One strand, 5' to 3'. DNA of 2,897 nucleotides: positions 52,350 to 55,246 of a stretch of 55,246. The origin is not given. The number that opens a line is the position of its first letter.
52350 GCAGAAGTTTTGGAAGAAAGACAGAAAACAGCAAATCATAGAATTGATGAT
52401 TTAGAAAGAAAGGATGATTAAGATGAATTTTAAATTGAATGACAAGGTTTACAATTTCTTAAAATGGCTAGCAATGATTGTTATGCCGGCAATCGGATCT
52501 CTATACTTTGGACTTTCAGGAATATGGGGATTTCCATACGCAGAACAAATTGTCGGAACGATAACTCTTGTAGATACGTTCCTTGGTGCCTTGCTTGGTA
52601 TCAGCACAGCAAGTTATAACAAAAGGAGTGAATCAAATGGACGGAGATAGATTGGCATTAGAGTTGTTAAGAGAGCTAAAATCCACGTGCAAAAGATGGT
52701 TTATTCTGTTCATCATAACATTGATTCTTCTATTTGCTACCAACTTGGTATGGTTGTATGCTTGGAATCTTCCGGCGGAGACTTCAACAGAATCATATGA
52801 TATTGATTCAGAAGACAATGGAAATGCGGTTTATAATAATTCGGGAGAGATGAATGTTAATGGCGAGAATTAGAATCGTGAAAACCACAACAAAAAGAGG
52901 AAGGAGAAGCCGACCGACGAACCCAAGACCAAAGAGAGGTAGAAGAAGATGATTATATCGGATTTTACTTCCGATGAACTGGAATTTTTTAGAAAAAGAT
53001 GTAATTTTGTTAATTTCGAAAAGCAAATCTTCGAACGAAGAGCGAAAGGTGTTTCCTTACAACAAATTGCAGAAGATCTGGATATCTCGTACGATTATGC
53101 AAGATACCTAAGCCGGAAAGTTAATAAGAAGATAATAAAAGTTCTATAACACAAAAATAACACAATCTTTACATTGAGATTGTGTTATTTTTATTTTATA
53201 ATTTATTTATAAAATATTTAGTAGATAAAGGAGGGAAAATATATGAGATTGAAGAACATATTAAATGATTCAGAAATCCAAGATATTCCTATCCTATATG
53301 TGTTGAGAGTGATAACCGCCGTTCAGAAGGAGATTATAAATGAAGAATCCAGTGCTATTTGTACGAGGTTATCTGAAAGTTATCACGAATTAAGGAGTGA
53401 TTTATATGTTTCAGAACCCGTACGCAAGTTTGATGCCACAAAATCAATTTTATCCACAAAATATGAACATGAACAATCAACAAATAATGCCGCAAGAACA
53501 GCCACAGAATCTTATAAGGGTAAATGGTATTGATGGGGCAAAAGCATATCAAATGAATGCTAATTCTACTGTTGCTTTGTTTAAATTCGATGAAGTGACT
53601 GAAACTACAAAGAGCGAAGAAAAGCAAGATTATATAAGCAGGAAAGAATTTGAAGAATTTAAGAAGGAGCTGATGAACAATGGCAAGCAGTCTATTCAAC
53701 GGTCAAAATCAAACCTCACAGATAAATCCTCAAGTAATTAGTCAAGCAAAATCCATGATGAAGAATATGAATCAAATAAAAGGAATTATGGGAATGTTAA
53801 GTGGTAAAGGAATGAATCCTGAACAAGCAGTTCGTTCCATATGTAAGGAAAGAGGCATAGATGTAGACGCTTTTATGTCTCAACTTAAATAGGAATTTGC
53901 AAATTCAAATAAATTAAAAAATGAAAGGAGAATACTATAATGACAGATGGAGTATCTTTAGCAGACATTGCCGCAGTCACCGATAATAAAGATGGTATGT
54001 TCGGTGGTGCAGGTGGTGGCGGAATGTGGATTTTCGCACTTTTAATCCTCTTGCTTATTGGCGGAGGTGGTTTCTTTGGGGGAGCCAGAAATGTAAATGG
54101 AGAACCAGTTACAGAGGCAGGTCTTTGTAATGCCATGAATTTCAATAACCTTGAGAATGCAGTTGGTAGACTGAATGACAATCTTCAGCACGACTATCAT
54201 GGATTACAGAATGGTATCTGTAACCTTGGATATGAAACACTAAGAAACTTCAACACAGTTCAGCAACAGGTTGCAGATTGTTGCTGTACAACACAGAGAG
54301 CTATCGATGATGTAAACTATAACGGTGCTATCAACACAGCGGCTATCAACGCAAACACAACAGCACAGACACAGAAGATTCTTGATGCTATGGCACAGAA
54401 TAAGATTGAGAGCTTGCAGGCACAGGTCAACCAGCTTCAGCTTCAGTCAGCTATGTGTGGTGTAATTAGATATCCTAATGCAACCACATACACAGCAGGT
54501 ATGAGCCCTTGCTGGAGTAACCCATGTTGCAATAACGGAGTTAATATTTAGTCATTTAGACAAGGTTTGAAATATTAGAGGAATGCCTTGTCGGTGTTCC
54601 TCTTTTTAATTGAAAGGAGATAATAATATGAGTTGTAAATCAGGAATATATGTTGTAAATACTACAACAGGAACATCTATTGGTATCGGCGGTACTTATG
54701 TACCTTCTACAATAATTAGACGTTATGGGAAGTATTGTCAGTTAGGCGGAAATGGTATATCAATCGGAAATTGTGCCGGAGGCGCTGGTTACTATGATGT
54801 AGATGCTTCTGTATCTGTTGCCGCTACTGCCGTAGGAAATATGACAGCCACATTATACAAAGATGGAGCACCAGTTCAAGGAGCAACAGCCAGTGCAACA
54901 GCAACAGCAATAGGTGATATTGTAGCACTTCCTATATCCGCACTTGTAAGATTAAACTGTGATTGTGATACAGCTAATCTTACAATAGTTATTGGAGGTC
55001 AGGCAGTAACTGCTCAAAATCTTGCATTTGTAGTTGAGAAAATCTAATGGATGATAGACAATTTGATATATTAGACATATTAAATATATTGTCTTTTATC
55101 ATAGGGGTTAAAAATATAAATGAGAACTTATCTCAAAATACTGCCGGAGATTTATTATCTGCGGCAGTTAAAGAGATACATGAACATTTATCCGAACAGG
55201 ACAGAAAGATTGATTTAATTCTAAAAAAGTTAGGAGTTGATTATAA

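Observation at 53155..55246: Terminal accessory island after the lysis cassette: Q/N-rich, Gly/Cys-rich membrane and stand-alone BclA-CTD-like proteins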

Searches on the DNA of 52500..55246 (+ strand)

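Call 5: search_dna_similar(query=window:53100-55246:+, collection=phages, mode=distant, max_rows=20)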
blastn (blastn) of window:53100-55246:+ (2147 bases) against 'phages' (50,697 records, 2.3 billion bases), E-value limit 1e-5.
Records with a match: 1; places in all: 1; records where one place covers at least 80% of the query: 0.
Best place of each record, by identity: 80-90% 1.
By first word of the organism name: bajarodcaudo 1.
By host as written in the record: Peromyscus fraterculus 1.
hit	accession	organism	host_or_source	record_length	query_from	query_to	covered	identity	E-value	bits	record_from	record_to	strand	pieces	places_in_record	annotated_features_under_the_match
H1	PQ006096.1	bajarodcaudo virus 5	Peromyscus fraterculus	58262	1168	1238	3%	80.3%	6e-8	66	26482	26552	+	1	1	hypothetical protein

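Call 96: search_rna_families(source=window, start=52500, end=55246, threshold=evalue, max_evalue=1)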
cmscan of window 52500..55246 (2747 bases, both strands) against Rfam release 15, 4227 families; matches with E-value up to 1: 0.
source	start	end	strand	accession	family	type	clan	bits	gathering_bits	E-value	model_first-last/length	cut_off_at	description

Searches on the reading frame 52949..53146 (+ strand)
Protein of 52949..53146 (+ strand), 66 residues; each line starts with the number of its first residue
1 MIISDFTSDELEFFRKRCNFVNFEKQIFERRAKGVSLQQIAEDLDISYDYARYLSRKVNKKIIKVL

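Call 10: search_protein_families(library=pfam, max_evalue=1, proteins=[window:52949-53146:+])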
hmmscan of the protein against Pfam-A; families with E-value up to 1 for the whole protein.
window:52949-53146:+ (66 aa): 11 families
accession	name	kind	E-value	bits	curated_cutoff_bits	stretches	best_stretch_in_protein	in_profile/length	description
PF00196.25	GerE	-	0.0022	18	23.5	1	24-47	7-30/57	Bacterial regulatory proteins, luxR family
PF04967.18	HTH_10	-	0.0033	17.7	23.1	1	32-64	21-53/53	HTH DNA binding domain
PF13384.12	HTH_23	-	0.0067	16.7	24.6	1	26-52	9-35/50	Homeodomain-like domain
PF13413.12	HTH_25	-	0.019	15.2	24.6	1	29-50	5-26/62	Helix-turn-helix domain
PF08281.18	Sigma70_r4_2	-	0.037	14.1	25.7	1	25-48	16-40/54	Sigma-70, region 4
PF25224.1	DUF7842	-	0.063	14.4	27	1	25-62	33-72/96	Domain of unknown function (DUF7842)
PF13936.12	HTH_38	-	0.063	13.5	27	1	26-46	12-32/44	Helix-turn-helix domain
PF12844.13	HTH_19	-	0.074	13.4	30.2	1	30-53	8-32/64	Helix-turn-helix domain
PF02796.21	HTH_7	-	0.11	13.1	23.8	1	26-47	13-34/45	Helix-turn-helix domain of resolvase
PF04545.22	Sigma70_r4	-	0.11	12.5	24.1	1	30-58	16-44/50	Sigma-70, region 4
PF13542.12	HTH_Tnp_ISL3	-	0.2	11.6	27.4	1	22-49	15-41/51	Helix-turn-helix domain of transposase family ISL3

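Call 11: search_protein_families(library=phrogs, max_evalue=0.1, proteins=[window:52949-53146:+])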
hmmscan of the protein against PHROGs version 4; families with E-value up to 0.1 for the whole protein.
window:52949-53146:+ (66 aa): 8 families
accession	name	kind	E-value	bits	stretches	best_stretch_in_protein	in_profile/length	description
phrog_10157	-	unknown function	1.5e-06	29.4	1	27-61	111-145/153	-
phrog_5767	-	transcription regulation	0.003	18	1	16-64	286-334/393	sigma factor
phrog_30822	-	unknown function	0.004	18.5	1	26-59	9-43/131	-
phrog_25593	-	unknown function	0.0051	17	1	26-63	94-131/344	-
phrog_3855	-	DNA, RNA and nucleotide metabolism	0.0096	17.3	1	24-59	69-104/115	HTH DNA binding protein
phrog_1190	-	transcription regulation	0.011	16.5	1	20-63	112-156/167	RNA polymerase sigma factor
phrog_125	-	DNA, RNA and nucleotide metabolism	0.031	14.8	1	24-49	169-194/254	DNA invertase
phrog_8340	-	unknown function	0.054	14.6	1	10-62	83-135/152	-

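Call 48: search_protein_families(library=padloc, max_evalue=0.1, proteins=[window:52949-53146:+])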
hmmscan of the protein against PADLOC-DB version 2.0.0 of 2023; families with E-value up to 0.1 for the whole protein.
window:52949-53146:+ (66 aa): 0 families

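Call 49: search_protein_families(library=ncbifam, max_evalue=0.1, proteins=[window:52949-53146:+])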
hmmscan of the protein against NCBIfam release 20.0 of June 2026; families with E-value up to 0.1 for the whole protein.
window:52949-53146:+ (66 aa): 3 families
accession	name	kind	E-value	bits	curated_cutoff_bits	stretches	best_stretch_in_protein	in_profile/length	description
NF002620.0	PRK02277.1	subfamily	0.0041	16.8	115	1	28-61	12-45/201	orotate phosphoribosyltransferase-like protein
TIGR02937.1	sigma70-ECF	superfamily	0.022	14.4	42.9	1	24-64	122-163/165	sigma-70 family RNA polymerase sigma factor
NF033547.1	transpos_IS1595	equivalog_domain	0.085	12.7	75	0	31-60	19-49/215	IS1595 family transposase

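Call 104: search_solved_structures(query=A5, max_evalue=1, show_alignments=1)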
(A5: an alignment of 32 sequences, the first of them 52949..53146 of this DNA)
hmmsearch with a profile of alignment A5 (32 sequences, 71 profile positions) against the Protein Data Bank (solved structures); distinct sequences matched with E-value up to 1: 144 (the best 60 are shown).
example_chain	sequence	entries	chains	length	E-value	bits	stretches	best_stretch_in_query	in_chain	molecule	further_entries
8vd6_A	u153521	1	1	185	2.1e-19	72.4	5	31-59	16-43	CAP REPEAT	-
1fse_A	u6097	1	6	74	9.9e-10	41.4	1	15-65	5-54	GERE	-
8u3b_G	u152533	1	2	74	1.6e-08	37.5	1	22-66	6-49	Nitrate/nitrite response regulator protein NarL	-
1je8_A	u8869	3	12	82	2e-08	37.2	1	22-66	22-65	Nitrate/Nitrite Response Regulator Protein NARL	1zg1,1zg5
1a04_A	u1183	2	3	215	1.1e-07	34.9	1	22-66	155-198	NITRATE/NITRITE RESPONSE REGULATOR PROTEIN NARL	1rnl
7r3j_C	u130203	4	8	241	1.8e-07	34.2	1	20-66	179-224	Regulatory protein RhlR | RhlR protein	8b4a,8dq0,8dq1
2lvs_A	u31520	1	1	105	1.9e-07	34.1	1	16-65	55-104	Putative uncharacterized protein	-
4y13_A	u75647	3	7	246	2.7e-07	33.6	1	19-66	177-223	Transcriptional regulator of ftsQAZ gene cluster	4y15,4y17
4lfu_A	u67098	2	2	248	2.7e-07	33.5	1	19-66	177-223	Regulatory protein SdiA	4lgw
7r3g_B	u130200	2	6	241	2.9e-07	33.5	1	21-64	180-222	Regulatory protein RhlR | PROSS optimized variant of RhlR with 75 mutations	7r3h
1xsv_A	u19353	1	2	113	3.9e-07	33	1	20-62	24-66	Hypothetical UPF0122 protein SAV1236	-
1s7o_A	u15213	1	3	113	4.8e-07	32.8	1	20-66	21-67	Hypothetical UPF0122 protein SPy1201/SpyM3_0842/SPs1042/spyM18_1152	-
1l0o_C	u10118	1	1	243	6e-07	32.4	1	22-65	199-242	sigma factor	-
9n9q_C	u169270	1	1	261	7e-07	32.2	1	22-66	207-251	RpoE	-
6jqs_A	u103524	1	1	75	7.5e-07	32.1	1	20-65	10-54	DNA-binding response regulator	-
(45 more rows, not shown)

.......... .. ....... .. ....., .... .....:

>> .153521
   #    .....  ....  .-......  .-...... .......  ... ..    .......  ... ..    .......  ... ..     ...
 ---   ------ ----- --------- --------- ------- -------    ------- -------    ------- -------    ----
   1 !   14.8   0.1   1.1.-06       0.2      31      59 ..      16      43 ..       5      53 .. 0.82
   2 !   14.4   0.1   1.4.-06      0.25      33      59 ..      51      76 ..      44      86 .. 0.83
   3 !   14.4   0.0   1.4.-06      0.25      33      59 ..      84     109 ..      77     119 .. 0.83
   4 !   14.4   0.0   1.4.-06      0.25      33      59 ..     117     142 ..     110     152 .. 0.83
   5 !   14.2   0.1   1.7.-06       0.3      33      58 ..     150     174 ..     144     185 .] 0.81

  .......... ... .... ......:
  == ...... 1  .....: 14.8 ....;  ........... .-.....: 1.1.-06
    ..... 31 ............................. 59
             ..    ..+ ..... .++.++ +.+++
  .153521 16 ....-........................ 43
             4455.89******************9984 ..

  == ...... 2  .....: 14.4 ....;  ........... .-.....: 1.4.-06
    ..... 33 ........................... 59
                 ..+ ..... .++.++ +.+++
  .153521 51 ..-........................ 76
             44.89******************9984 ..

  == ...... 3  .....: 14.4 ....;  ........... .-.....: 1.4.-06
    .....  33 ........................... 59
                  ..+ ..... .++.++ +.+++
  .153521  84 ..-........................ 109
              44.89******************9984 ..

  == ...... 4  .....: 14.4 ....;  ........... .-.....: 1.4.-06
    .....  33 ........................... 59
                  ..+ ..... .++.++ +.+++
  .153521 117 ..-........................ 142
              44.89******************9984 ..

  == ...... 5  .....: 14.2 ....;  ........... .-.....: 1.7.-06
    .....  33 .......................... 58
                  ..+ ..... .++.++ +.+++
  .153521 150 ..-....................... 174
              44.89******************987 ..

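Call 105: search_protein_families(library=pfam, alignment_id=A5, max_evalue=0.01)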
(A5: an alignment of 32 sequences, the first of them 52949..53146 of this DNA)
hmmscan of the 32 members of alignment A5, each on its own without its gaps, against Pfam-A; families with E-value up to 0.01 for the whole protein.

A. member 1, window:52949-53146:+ (66 aa): 3 families
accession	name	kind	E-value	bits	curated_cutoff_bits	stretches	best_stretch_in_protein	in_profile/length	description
PF00196.25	GerE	-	0.0022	18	23.5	1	24-47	7-30/57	Bacterial regulatory proteins, luxR family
PF04967.18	HTH_10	-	0.0033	17.7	23.1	1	32-64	21-53/53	HTH DNA binding domain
PF13384.12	HTH_23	-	0.0067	16.7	24.6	1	26-52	9-35/50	Homeodomain-like domain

B. families by the number of members that match (of 32 scanned): 23 families
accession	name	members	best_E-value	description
PF04545.22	Sigma70_r4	15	3.9e-09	Sigma-70, region 4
PF08281.18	Sigma70_r4_2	14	1.9e-07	Sigma-70, region 4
PF00196.25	GerE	8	3e-06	Bacterial regulatory proteins, luxR family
PF13384.12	HTH_23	5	0.00011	Homeodomain-like domain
PF13936.12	HTH_38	4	0.00091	Helix-turn-helix domain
PF08279.18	HTH_11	3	8e-05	HTH domain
PF07638.17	Sigma70_ECF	3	0.0001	ECF sigma factor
PF04297.20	UPF0122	3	0.0004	Putative helix-turn-helix protein, YlxM / p13 like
PF04967.18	HTH_10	3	0.0033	HTH DNA binding domain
PF07374.17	DUF1492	2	2.5e-05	Protein of unknown function (DUF1492)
PF02001.22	DUF134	2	6.3e-05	Protein of unknown function DUF134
PF13613.12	HTH_Tnp_4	2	0.00037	Helix-turn-helix of DDE superfamily endonuclease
PF02042.20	RWP-RK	2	0.0049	RWP-RK domain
PF05043.19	Mga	1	1.5e-06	Mga helix-turn-helix domain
PF13542.12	HTH_Tnp_ISL3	1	0.00031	Helix-turn-helix domain of transposase family ISL3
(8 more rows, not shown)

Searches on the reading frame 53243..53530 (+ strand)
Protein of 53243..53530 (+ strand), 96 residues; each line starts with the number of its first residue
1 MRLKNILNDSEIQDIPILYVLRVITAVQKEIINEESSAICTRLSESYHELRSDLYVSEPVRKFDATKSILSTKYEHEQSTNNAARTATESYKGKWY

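Call 10: search_protein_families(library=pfam, max_evalue=1, proteins=[window:53243-53530:+])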
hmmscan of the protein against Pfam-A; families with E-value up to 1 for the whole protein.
window:53243-53530:+ (96 aa): 1 family
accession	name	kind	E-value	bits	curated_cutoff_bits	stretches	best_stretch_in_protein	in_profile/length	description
PF14735.11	HAUS4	-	0.0058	16.7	25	1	27-92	138-203/235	HAUS augmin-like complex subunit 4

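Call 11: search_protein_families(library=phrogs, max_evalue=0.1, proteins=[window:53243-53530:+])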
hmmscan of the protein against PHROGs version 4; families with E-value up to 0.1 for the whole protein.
window:53243-53530:+ (96 aa): 0 families

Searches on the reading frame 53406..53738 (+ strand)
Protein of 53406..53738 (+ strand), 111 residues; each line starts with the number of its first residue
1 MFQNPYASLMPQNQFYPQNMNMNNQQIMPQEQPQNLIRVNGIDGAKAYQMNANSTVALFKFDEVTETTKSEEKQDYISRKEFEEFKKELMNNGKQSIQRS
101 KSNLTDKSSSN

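Call 10: search_protein_families(library=pfam, max_evalue=1, proteins=[window:53406-53738:+])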
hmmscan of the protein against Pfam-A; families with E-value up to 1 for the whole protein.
window:53406-53738:+ (111 aa): 0 families

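Call 11: search_protein_families(library=phrogs, max_evalue=0.1, proteins=[window:53406-53738:+])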
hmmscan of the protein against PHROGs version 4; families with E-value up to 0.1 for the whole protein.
window:53406-53738:+ (111 aa): 5 families
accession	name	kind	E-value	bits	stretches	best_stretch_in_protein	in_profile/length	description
phrog_7090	-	unknown function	0.00092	20.7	1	25-107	4-84/127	-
phrog_27107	-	unknown function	0.017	16.1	1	67-110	19-61/65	-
phrog_25510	-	unknown function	0.032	15.1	1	58-104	45-90/136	-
phrog_21718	-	unknown function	0.051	14.5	0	3-84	23-103/159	-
phrog_25959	-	unknown function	0.083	14.1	0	60-93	23-55/56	-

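Call 48: search_protein_families(library=padloc, max_evalue=0.1, proteins=[window:53406-53738:+])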
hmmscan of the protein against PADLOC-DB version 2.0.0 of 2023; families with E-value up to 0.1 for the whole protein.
window:53406-53738:+ (111 aa): 0 families

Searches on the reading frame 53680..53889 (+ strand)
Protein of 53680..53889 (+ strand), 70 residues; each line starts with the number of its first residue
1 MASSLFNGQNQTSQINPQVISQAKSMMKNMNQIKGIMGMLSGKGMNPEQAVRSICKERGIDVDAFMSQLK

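Call 10: search_protein_families(library=pfam, max_evalue=1, proteins=[window:53680-53889:+])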
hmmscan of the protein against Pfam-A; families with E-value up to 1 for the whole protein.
window:53680-53889:+ (70 aa): 2 families
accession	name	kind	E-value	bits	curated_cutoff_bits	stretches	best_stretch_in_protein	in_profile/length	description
PF04405.19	ScdA_N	-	0.16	12.1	32.5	1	50-69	33-52/56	Domain of Unknown function (DUF542)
PF16980.11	CitMHS_2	-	0.19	10.8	25.7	1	11-67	371-427/448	Putative citrate transport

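Call 11: search_protein_families(library=phrogs, max_evalue=0.1, proteins=[window:53680-53889:+])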
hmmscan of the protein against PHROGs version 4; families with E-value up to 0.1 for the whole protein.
window:53680-53889:+ (70 aa): 3 families
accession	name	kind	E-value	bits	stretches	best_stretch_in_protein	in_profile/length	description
phrog_25342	-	unknown function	0.02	16.2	1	28-47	42-61/94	-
phrog_16646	-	unknown function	0.059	14.9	1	7-66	41-99/111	-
phrog_24864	-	unknown function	0.081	12.3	1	8-52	394-437/729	-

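Call 48: search_protein_families(library=padloc, max_evalue=0.1, proteins=[window:53680-53889:+])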
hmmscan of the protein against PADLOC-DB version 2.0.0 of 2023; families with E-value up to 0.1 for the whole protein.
window:53680-53889:+ (70 aa): 0 families

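Call 49: search_protein_families(library=ncbifam, max_evalue=0.1, proteins=[window:53680-53889:+])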
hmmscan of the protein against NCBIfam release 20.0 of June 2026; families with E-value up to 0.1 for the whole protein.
window:53680-53889:+ (70 aa): 0 families
